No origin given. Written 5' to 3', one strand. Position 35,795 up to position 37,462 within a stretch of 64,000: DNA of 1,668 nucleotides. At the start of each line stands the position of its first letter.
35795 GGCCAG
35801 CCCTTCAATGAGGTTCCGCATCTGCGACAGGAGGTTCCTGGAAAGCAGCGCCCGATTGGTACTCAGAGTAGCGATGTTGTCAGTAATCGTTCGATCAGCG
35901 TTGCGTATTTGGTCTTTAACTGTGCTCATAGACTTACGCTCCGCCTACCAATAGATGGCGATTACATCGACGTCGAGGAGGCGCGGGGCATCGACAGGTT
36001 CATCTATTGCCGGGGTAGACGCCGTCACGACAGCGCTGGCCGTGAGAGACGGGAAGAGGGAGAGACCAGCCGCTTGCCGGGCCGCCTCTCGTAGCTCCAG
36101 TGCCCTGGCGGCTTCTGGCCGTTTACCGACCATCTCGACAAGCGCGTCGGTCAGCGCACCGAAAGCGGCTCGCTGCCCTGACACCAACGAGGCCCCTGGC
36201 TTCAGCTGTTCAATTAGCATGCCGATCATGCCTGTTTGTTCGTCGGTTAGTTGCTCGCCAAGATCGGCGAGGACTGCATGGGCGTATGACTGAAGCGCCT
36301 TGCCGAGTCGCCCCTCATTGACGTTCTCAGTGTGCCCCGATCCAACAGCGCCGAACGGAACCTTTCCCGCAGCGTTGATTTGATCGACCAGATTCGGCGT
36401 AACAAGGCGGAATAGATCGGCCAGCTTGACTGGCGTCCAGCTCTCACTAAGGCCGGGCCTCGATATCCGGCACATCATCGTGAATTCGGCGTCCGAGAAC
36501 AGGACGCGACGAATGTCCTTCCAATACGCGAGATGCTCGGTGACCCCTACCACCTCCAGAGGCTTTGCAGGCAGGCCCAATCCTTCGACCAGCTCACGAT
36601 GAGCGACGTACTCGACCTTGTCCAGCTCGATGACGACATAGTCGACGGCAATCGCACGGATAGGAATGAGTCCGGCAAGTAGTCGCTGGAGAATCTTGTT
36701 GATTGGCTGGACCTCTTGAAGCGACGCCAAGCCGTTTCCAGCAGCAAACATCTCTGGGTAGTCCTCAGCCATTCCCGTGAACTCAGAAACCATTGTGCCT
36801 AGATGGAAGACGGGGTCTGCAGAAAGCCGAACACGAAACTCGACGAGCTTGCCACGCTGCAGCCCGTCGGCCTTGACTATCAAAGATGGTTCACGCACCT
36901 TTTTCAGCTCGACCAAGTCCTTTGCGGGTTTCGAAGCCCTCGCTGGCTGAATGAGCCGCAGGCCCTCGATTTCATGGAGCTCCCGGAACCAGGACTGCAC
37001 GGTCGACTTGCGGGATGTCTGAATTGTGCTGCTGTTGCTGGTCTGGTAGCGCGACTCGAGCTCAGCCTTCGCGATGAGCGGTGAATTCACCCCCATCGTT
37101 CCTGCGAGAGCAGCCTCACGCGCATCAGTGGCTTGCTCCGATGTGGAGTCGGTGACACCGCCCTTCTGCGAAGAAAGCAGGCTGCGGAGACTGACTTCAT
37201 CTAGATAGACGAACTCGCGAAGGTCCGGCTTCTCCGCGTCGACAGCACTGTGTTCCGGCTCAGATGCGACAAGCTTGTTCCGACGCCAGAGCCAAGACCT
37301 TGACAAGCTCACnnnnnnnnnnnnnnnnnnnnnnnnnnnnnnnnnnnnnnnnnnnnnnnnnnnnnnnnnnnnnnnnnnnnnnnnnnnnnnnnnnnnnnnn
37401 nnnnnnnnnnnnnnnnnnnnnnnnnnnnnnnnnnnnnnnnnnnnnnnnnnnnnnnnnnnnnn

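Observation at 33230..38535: Intact AAA+ ATPase / unknown 455-aa protein / N-terminally extended SF1 helicase trio: candidate undescribed defence module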

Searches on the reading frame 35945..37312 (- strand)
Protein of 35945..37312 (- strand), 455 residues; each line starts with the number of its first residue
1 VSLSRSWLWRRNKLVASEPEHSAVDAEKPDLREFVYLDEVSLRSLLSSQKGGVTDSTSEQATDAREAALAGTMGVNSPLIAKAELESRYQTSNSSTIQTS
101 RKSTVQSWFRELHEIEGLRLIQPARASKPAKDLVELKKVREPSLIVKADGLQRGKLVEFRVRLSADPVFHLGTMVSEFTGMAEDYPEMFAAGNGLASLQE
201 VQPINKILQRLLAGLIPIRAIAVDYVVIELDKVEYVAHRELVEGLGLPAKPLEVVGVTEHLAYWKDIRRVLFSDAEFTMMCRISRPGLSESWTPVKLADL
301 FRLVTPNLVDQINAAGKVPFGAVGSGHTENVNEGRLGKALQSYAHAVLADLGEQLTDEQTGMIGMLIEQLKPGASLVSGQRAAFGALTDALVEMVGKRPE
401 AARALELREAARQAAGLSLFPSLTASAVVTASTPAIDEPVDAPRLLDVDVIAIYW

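Call 3: search_protein_families(library=padloc, proteins=[window:35945-37312:-], max_evalue=0.01)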
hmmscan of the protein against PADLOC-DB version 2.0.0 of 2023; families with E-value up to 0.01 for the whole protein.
window:35945-37312:- (455 aa): 0 families

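Call 4: search_protein_families(library=pfam, proteins=[window:35945-37312:-], max_evalue=0.01)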
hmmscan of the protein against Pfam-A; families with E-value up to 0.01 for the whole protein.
window:35945-37312:- (455 aa): 1 family
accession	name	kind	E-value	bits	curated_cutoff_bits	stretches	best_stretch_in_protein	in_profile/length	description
PF19952.5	DUF6414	-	4.8e-63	214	25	1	31-454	1-283/283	Domain of unknown function (DUF6414)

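Call 5: search_protein_families(library=ncbifam, proteins=[window:35945-37312:-], max_evalue=0.01)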
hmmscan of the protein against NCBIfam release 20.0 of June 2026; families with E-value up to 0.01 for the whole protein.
window:35945-37312:- (455 aa): 0 families

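Call 12: find_homologous_proteins(query=window:35945-37312:-, max_evalue=0.001)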
Query window:35945-37312:- (455 aa): 908 proteins with E <= 0.001 among 8000 candidates; the best 120 are listed.
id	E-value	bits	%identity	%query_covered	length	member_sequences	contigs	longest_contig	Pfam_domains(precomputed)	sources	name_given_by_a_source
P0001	2.8e-291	984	100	100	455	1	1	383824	PF19952.6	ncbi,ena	-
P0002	1.1e-217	741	77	97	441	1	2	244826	PF19952.6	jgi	jgi:hypothetical protein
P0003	1.4e-213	728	74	100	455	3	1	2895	PF19952.6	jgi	jgi:hypothetical protein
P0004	1.1e-209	715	75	98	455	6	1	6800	PF19952.6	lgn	-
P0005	7.5e-208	709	72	98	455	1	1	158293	PF19952.6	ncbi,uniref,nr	ncbi:hypothetical protein [Paenarthrobacter sp. PH39-S1]|uniref:DUF6414 family protein n=1 Tax=Paena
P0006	3.7e-202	690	71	98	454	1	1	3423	PF19952.6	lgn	-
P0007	1.7e-197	675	73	97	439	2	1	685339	PF19952.6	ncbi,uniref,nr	ncbi:DUF6414 family protein [Georgenia faecalis]|uniref:DUF6414 family protein n=1 Tax=Georgenia fae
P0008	1.4e-187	642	67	100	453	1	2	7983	PF19952.6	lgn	-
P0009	2.6e-176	605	64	100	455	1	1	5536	PF19952.6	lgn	-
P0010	3.3e-168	578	63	96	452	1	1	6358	PF19952.6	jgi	jgi:hypothetical protein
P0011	1.2e-166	573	63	99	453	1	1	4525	PF19952.6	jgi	jgi:hypothetical protein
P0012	1.7e-164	566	62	99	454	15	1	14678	PF19952.6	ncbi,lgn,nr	ncbi:MAG TPA: hypothetical protein VN035_00965 [Microbacterium sp.]|nr:hypothetical protein [Microba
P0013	1.2e-163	563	60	99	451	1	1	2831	PF19952.6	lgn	-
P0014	4.0e-163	562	62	95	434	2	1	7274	PF19952.6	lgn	-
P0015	1.7e-161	556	60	99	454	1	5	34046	PF19952.6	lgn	-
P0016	6.3e-161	554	59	100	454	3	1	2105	PF19952.6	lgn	-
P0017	6.6e-161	554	59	100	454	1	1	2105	PF19952.6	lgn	-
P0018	1.1e-160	554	61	99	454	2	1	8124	PF19952.6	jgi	-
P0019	1.3e-160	553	60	100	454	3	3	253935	PF19952.6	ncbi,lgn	-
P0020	1.6e-160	553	60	99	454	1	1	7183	PF19952.6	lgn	-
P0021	1.9e-160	553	60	99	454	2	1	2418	PF19952.6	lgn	-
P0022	2.1e-160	553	58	99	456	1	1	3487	PF19952.6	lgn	-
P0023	5.7e-160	551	59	100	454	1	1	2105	PF19952.6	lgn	-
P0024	7.9e-160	551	60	100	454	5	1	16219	PF19952.6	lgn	-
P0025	8.1e-160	551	59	99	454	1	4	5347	PF19952.6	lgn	-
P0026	2.5e-159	549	59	99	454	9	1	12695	PF19952.6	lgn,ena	-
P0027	2.6e-159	549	59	100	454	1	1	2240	PF19952.6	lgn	-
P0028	4.9e-159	548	61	96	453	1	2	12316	PF19952.6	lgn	-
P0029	3.1e-158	546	60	100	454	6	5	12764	PF19952.6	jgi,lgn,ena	-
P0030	5.1e-158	545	59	99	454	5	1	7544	PF19952.6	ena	-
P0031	1.2e-157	544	60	96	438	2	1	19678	PF19952.6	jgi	jgi:hypothetical protein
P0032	1.9e-157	543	59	99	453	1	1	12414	PF19952.6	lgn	-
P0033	2.0e-157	543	58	99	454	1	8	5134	PF19952.6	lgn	-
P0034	7.1e-157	541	61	95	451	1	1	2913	PF19952.6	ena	-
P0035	4.7e-156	538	58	99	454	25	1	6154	PF19952.6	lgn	-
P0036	1.5e-155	537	59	99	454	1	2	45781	PF19952.6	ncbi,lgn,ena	-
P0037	7.5e-155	534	58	100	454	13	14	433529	PF19952.6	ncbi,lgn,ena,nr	ncbi:Uncharacterised protein [Mycobacteroides abscessus subsp. abscessus]|nr:Uncharacterised protein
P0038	2.2e-154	533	59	98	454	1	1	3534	PF19952.6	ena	-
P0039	6.1e-154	531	60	99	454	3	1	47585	PF19952.6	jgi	jgi:hypothetical protein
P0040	2.9e-153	529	60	95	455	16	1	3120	PF19952.6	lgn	-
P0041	1.0e-150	521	61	88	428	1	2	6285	PF19952.6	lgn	-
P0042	1.7e-150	520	57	100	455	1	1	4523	PF19952.6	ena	-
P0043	6.1e-150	518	60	93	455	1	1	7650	PF19952.6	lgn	-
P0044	1.2e-148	514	57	98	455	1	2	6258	PF19952.6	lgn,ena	-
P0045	1.8e-148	513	59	98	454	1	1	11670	PF19952.6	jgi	jgi:hypothetical protein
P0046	2.2e-148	513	58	98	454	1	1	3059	PF19952.6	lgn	-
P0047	2.8e-148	513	57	99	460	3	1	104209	PF19952.6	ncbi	ncbi:DUF6414 family protein [Isoptericola sp. NPDC055881]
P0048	3.4e-148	513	59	95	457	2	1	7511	PF19952.6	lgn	-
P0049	4.5e-148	512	61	93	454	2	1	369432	PF19952.6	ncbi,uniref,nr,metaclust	ncbi:hypothetical protein H490_0102395 [Leucobacter sp. UCD-THU]|uniref:DUF6414 family protein n=1 T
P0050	8.6e-148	511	57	99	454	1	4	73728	PF19952.6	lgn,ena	-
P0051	8.7e-148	511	56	100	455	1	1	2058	PF19952.6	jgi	jgi:hypothetical protein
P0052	1.1e-147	511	58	98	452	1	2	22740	PF19952.6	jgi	jgi:hypothetical protein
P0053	1.8e-147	510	58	95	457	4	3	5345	PF19952.6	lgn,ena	-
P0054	1.3e-145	504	56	98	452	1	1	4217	PF19952.6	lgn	-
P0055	3.3e-143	496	58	95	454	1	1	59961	PF19952.6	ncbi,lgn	-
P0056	5.5e-143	495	56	98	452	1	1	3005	PF19952.6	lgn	-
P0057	7.9e-143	495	55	99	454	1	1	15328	PF19952.6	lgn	-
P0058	1.6e-142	494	58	93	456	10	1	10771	PF19952.6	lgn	-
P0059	2.8e-142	493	58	94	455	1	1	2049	PF19952.6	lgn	-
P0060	4.2e-141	489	54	99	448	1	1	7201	PF19952.6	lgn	-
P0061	8.2e-141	488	53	99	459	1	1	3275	PF19952.6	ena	-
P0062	1.1e-140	488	55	93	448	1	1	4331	PF19952.6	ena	-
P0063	2.8e-140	486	55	96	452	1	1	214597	PF19952.6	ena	-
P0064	8.4e-140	485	53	100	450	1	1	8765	PF19952.6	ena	-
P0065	1.4e-139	484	54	99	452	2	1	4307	PF19952.6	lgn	-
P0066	2.2e-139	483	57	93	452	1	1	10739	PF19952.6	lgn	-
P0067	5.4e-139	482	54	95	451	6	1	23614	PF19952.6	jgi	jgi:hypothetical protein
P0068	6.0e-139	482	56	94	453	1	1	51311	PF19952.6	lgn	-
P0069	1.6e-138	481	54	99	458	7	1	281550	PF19952.6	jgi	-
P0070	1.9e-138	480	55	96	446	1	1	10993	PF19952.6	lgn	-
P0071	2.6e-138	480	55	99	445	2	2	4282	PF19952.6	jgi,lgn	jgi:hypothetical protein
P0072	1.0e-137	478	54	96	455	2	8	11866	PF19952.6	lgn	-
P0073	1.1e-137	478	54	100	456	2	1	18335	PF19952.6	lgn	-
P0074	4.4e-137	476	54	94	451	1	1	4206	PF19952.6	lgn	-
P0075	7.3e-137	475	55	93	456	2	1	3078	PF19952.6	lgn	-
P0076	7.9e-137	475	54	94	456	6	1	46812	PF19952.6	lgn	-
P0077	1.3e-136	474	53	99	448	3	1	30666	PF19952.6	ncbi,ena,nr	ncbi:MAG: hypothetical protein JKY80_09275 [Mariprofundaceae bacterium]|nr:hypothetical protein [Mar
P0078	1.7e-136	474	53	99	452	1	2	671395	PF19952.6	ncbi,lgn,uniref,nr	ncbi:hypothetical protein PMI07_000095 [Rhizobium sp. CF080]|uniref:DUF6414 family protein n=1 Tax=R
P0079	2.0e-136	474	53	100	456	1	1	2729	PF19952.6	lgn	-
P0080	2.4e-136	473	55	94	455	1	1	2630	PF19952.6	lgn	-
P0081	2.4e-136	473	52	100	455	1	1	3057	PF19952.6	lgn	-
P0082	4.5e-136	473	54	93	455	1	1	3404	PF19952.6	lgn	-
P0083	2.0e-135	470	55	93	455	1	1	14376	PF19952.6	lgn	-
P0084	2.6e-135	470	55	93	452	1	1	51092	PF19952.6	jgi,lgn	jgi:hypothetical protein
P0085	5.3e-135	469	53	98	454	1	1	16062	PF19952.6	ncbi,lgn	ncbi:MAG: hypothetical protein ACK4OJ_06225 [Brevundimonas sp.]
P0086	5.7e-135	469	56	94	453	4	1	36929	PF19952.6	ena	-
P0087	2.3e-134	467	51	100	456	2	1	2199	PF19952.6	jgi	-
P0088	3.7e-134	466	53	94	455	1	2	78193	PF19952.6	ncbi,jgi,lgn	-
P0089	6.5e-134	465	54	98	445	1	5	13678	PF19952.6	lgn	-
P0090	2.5e-133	464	55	94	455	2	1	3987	PF19952.6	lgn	-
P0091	7.7e-133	462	51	99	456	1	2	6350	PF19952.6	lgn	-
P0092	1.1e-132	461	53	94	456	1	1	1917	PF19952.6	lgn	-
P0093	1.1e-132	461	52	98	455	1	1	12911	PF19952.6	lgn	-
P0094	3.0e-132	460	51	99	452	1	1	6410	PF19952.6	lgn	-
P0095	3.2e-132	460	51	99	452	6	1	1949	PF19952.6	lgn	-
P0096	3.7e-132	460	52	100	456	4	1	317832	PF19952.6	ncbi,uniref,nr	ncbi:hypothetical protein ICM05_08780 [Leucobacter sp. cx-42]|uniref:DUF6414 family protein n=1 Tax=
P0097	7.9e-132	459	51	99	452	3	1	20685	PF19952.6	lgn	-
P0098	1.3e-131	458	50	100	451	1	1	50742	PF19952.6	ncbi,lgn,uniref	ncbi:hypothetical protein [Sphingomonas sp.]|uniref:DUF6414 family protein n=1 Tax=Sphingomonas sp. 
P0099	3.5e-131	456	52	93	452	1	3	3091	PF19952.6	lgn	-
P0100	3.5e-131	456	52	93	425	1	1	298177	PF19952.6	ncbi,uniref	ncbi:hypothetical protein VPH46_03165 [Sphingomonas sp. MJ1 (PH-R8)]|uniref:DUF6414 family protein n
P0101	4.5e-131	456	53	93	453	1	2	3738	PF19952.6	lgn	-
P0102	4.8e-131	456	54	93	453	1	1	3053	PF19952.6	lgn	-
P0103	4.9e-131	456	53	98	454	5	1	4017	PF19952.6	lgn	-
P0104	5.4e-131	456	51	99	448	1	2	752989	PF19952.6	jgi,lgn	jgi:hypothetical protein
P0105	5.8e-131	456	54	93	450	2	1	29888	PF19952.6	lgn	-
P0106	6.3e-131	456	53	93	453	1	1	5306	PF19952.6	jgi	jgi:hypothetical protein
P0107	6.6e-131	456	50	96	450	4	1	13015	PF19952.6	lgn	-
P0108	1.2e-130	455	54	90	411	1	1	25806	PF19952.6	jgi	jgi:hypothetical protein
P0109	1.2e-130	455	51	100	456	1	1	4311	PF19952.6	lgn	-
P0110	1.3e-130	455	50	99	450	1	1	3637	PF19952.6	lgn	-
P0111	1.7e-130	454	51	100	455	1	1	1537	PF19952.6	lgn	-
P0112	1.7e-130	454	52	100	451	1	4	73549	PF19952.6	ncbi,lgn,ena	-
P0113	2.0e-130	454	51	100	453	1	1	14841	PF19952.6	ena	-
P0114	2.8e-130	453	50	99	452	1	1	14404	PF19952.6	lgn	-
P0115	5.7e-130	452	52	93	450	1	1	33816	PF19952.6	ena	-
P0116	7.8e-130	452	51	100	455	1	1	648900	PF19952.6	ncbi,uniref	ncbi:hypothetical protein NHL51_02630 [Leucobacter sp. gxy201]|uniref:DUF6414 family protein n=1 Tax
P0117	1.3e-129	451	51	98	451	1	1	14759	PF19952.6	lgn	-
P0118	1.9e-129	451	50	99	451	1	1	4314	PF19952.6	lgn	-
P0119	2.2e-129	451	50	100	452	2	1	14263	PF19952.6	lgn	-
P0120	2.4e-129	450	51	93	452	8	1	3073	PF19952.6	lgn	-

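Call 14: find_encoding_contigs(protein=P0001, flank=10000, max_places=3)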
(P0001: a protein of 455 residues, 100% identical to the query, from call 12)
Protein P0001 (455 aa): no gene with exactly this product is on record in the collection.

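Call 15: find_related_loci(query=A1, collection=genome_contigs, flank=10000)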
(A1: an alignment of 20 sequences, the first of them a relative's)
Query A1 (455 aa) in genome_contigs; peptide patterns used: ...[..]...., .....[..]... (x = any residue, [..] = any of these).
214 stretches matched a pattern; 165 encode a relative of the query (tblastn E <= 1e-3); the best 80 are kept; 79 distinct loci.
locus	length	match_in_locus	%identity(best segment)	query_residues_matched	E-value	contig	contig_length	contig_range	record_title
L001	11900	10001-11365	74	1-455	0e+0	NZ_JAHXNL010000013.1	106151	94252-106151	Georgenia sp. EYE_87 Seq_13, whole genome shotgun sequence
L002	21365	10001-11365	61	2-455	1e-170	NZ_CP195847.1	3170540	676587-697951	Paramicrobacterium sp. CJ85 chromosome, complete genome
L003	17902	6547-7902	59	4-455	3e-158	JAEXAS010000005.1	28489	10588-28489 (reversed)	MAG: Actinomycetes bacterium isolate OH_SFB_40 k127_617063, whole genome shotgun sequence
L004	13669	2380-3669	58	26-455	4e-153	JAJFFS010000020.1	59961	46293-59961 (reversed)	MAG: Robiginitomaculum sp. isolate OFTM333 OFTM333_19, whole genome shotgun sequence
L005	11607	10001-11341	53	7-455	8e-147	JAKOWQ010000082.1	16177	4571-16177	MAG: Pseudomonadota bacterium isolate JPNG_maxbin.128 k201_668371, whole genome shotgun sequence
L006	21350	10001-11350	53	6-455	6e-145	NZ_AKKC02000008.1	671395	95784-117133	Rhizobium sp. CF080 ctg1, whole genome shotgun sequence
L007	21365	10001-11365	59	2-455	2e-163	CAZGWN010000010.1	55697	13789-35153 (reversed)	MAG TPA_asm: uncultured Propionibacteriaceae bacterium isolate SRP241326_co4_220 genome assembly, contig: NODE_926_lengt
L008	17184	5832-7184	52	1-455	2e-140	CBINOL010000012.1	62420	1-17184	MAG TPA_asm: uncultured Caulobacter sp. isolate SRR16817029_metabat2_7 genome assembly, contig: ERZ27393973.212, whole g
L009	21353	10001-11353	50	3-455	9e-139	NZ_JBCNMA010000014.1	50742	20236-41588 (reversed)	MAG: Sphingomonas sp. isolate SMAGNO63 Contig14, whole genome shotgun sequence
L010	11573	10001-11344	53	9-455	3e-138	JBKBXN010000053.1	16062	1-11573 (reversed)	MAG: Brevundimonas sp. isolate 21H_026.bin.11 NODE_53_length_16062_cov_5.616265, whole genome shotgun sequence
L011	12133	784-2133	51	6-455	3e-136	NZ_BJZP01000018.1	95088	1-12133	Ciceribacter naphthalenivorans strain NBRC 107585 sequence018, whole genome shotgun sequence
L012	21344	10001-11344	52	9-455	5e-136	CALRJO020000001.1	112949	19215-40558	MAG: Brevundimonas vancanneytii isolate JJ-HEJT-55-5-mx-bin530 genome assembly, contig: JJ-R213-45-C60, whole genome sho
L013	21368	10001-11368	52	1-455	2e-135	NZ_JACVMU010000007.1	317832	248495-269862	Leucobacter sp. cx-42 Scaffold4_1, whole genome shotgun sequence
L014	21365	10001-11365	51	1-455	6e-133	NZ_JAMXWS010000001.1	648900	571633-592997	Leucobacter sp. gxy201 1, whole genome shotgun sequence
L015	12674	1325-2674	49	6-455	8e-131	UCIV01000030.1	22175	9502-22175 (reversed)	Rhizobiales bacterium isolate AFS084561 genome assembly, contig: contig_30, whole genome shotgun sequence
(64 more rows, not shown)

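Call 18: search_protein_families(library=padloc, proteins=[window:35945-37312:-], max_evalue=10)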
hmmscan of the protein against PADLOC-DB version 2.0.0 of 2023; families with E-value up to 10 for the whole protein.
window:35945-37312:- (455 aa): 1 family
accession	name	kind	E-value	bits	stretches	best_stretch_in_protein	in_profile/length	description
PDLC03837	DolA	-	0.027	12.5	1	33-113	7-98/258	-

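Call 24: search_solved_structures(query=A1, max_evalue=1)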
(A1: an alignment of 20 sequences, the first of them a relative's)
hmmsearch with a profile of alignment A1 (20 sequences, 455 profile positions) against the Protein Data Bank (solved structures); distinct sequences matched with E-value up to 1: 1.
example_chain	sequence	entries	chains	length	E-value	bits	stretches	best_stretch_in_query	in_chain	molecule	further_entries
3thf_A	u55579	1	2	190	0.17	14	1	357-440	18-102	Protein Shroom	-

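Call 36: predict_structure(alignment_id=A2)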
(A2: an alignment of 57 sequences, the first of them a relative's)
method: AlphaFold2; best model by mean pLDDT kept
length: 455 residues; sequences in the alignment: 57
mean_pLDDT: 74.0   pTM: 0.58
mean pLDDT of the five models: 74.0, 73.6, 73.3, 71.7, 71.1
residues with pLDDT >= 90: 163; 70-90: 142; 50-70: 61; < 50: 89
segments of 3 or more residues with pLDDT < 50: 20-31, 52-101, 319-328, 425-440
pLDDT, mean of each block of 10 residues (from residue 1): 63 61 39 76 77 38 31 27 26 34 69 86 91 92 95 94 83 77 80 69 76 82 96 95 93 87 75 83 93 67 65 61 43 91 96 92 93 86 95 93 92 85 48 37 90 88
secondary structure, 60 per line:
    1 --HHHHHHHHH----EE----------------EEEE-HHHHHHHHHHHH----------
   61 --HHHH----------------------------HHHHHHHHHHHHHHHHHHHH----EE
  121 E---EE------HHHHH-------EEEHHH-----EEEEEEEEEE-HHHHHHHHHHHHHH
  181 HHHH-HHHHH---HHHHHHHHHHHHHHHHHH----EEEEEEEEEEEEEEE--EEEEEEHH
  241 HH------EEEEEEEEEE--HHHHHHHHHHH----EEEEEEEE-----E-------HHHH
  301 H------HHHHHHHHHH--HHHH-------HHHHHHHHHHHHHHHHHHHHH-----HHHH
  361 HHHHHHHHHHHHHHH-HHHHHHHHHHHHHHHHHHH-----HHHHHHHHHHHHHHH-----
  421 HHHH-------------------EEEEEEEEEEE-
elements in order: H3-11 E34-37 H39-50 H63-66 H95-114 E119-121 H133-137 E145-147 E156-165 H167-184 H186-190 H194-211 E216-230 E233-238 H239-242 E249-258 H261-271 E276-283 H297-301 H308-317 H320-323 H331-351 H357-375 H377-395 H401-415 H421-424 E444-454

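Call 42: fold_search(model_id=the predicted structure, library=pdb)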
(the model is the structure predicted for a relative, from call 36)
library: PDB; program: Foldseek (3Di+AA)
matches with E <= 10: 114; with E <= 0.001: 0
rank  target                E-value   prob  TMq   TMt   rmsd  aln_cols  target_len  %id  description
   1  8fak_B                3.0e-01  0.13  0.09  0.29   7.7        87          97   13  DNA replication fork binding triggers structural changes in the PriA DNA helicase that regulate the PriA-PriB replicat (released 2023-05-10)
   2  2ccz_A                4.7e-01  0.12  0.08  0.23   6.9        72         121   17  Crystal structure of E. coli primosomol protein PriB bound to ssDNA (released 2006-09-18)
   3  2mq9_MODEL_1_A        6.1e-01  0.09  0.08  0.21  18.3       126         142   11  Solution structure of E55Q mutant of eRF1 N-domain (released 2015-07-01)
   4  6bm5                  7.3e-01  0.09  0.13  0.17  14.3       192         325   16  Crystal Structure of the MetH Reactivation Domain bound to AdoMet (released 2018-05-23)
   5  3bul                  8.6e-01  0.07  0.14  0.12  21.1       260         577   14  E. coli I690C/G743C MetH C-terminal fragment (649-1227) (released 2008-04-01)
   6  7w5z_F                8.6e-01  0.05  0.08  0.13  14.8       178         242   13  Cryo-EM structure of Tetrahymena thermophila mitochondrial complex IV, composite dimer model (released 2022-04-06)
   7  8tsh_E                1.0e+00  0.02  0.08  0.11  33.7       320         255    9  S. thermodepolymerans KpsMT(E151Q)-KpsE in complex with ATP (released 2024-04-17)
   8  8ip8_bl               1.1e+00  0.04  0.09  0.10  25.9       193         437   13  Wheat 80S ribosome stalled on AUG-Stop boron dependently (released 2024-02-21)
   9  6bdy                  1.2e+00  0.08  0.14  0.17  14.2       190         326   16  Crystal Structure of the MetH Reactivation Domain bound to Sinefungin (released 2018-05-23)
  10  1v1q_B                1.3e+00  0.06  0.08  0.23   7.0        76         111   13  Crystal structure of PriB- a primosomal DNA replication protein of Escherichia coli (released 2004-10-25)
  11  9e0s_A                1.5e+00  0.10  0.11  0.23  16.6       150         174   14  Cryo-EM structure of a the periplasmic insert from Myxococcus TAtC (released 2025-08-27)
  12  3iva                  1.8e+00  0.05  0.14  0.12  22.6       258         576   14  Structure of the B12-dependent Methionine Synthase (MetH) C-teminal half with AdoHcy bound (released 2009-11-24)
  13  3j5y_A                1.9e+00  0.06  0.09  0.09  16.4       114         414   11  Structure of the mammalian ribosomal pre-termination complex associated with eRF1-eRF3-GDPNP (released 2013-12-25)
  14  3k8a_B                2.0e+00  0.04  0.08  0.24   7.8        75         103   12  Neisseria gonorrhoeae PriB (released 2010-01-12)
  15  3e1y_A                2.1e+00  0.03  0.09  0.10  30.5       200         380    8  Crystal structure of human eRF1/eRF3 complex (released 2009-05-19)
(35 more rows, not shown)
